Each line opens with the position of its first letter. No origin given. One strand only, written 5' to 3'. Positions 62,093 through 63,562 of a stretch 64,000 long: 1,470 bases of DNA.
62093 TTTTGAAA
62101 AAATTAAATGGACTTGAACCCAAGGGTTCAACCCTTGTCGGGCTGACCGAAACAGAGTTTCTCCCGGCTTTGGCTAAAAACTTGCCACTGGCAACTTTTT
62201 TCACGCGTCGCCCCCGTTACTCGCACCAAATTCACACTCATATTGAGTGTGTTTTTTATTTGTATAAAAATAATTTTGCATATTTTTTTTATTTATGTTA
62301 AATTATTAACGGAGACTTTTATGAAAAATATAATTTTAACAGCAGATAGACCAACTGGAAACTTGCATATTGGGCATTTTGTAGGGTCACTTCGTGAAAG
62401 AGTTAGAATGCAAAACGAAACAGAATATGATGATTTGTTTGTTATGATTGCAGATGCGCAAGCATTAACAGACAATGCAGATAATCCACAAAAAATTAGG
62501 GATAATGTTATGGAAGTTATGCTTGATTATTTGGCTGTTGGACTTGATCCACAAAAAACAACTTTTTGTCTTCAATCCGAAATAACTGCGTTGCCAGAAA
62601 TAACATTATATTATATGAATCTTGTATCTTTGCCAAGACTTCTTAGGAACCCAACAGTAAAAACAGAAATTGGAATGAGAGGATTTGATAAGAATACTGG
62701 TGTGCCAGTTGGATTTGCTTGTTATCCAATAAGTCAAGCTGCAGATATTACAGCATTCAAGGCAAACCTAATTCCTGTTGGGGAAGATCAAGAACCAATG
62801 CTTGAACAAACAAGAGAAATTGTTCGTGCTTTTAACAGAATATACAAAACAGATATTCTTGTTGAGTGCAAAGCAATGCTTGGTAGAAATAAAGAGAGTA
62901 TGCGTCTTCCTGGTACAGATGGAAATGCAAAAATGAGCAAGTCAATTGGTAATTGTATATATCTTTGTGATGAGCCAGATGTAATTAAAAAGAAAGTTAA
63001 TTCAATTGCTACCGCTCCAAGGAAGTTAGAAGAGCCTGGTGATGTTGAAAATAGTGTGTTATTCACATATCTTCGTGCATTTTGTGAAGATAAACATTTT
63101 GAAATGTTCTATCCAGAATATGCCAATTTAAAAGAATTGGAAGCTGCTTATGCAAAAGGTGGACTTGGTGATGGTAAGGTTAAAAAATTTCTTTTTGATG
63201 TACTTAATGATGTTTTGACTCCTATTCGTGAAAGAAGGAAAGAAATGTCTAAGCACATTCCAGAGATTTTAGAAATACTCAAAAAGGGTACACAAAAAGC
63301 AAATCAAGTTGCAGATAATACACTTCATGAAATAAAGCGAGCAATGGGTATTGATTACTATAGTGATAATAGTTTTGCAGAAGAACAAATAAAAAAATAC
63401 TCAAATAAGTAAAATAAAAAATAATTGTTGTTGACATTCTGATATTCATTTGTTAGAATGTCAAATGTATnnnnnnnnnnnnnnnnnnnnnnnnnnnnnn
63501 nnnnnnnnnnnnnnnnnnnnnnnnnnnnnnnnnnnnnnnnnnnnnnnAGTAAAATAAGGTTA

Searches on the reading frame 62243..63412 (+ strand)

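Call 61: search_protein_families(library=pfam, proteins=[window:62243-63412:+], max_evalue=0.001)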
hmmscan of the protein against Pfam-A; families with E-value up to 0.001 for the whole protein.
window:62243-63412:+ (389 aa): 1 family
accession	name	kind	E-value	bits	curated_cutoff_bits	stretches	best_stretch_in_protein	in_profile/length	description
PF00579.31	tRNA-synt_1b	-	2e-47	162.3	21.1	1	30-325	7-291/292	tRNA synthetases class I (W and Y)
